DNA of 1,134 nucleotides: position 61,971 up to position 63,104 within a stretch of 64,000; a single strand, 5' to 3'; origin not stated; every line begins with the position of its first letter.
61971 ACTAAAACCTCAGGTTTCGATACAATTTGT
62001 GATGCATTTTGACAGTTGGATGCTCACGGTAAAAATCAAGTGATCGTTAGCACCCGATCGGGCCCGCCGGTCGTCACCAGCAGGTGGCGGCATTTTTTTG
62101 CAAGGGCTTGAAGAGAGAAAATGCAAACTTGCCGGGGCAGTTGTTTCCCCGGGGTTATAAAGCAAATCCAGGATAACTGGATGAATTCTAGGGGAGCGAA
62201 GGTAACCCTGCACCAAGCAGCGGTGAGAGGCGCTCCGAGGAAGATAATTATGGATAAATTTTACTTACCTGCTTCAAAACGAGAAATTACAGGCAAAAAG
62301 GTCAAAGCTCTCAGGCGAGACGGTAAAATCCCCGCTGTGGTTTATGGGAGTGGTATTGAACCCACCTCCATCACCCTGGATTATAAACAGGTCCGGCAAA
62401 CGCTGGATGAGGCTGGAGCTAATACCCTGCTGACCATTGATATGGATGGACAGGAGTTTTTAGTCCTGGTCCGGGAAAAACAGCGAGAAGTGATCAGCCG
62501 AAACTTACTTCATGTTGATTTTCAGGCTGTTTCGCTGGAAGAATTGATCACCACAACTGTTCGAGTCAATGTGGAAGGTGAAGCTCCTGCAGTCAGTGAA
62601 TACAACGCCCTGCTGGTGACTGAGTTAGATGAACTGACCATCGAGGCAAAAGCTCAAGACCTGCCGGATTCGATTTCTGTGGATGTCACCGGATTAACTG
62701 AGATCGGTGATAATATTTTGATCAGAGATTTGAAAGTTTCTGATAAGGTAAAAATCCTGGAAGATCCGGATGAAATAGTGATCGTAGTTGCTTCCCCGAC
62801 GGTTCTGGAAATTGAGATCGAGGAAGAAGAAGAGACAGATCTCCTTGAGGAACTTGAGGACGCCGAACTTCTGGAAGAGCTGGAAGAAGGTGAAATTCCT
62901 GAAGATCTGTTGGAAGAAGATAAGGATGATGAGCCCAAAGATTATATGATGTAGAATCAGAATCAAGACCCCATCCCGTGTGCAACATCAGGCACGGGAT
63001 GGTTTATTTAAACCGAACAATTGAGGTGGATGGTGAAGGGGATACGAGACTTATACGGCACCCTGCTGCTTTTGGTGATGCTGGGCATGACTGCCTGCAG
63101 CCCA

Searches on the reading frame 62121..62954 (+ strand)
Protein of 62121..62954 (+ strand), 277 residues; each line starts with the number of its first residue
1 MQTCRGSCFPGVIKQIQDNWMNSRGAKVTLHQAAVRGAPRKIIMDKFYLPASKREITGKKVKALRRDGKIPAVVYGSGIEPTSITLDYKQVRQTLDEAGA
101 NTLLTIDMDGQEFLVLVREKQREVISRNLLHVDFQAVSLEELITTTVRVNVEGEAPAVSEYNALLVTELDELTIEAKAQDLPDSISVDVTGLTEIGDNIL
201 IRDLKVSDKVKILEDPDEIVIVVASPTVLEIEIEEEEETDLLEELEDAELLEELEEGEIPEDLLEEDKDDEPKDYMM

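Call 16: search_protein_families(library=pfam, proteins=[window:62121-62954:+], max_evalue=0.001)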
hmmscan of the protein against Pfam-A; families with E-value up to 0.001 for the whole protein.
window:62121-62954:+ (277 aa): 2 families
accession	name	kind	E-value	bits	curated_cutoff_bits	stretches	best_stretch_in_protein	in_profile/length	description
PF01386.24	Ribosomal_L25p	-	3.2e-22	79.2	23.6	1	49-134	1-82/82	Ribosomal L25p family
PF14693.11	Ribosomal_TL5_C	-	1.7e-19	70.4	27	1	143-226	2-83/84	Ribosomal protein TL5, C-terminal domain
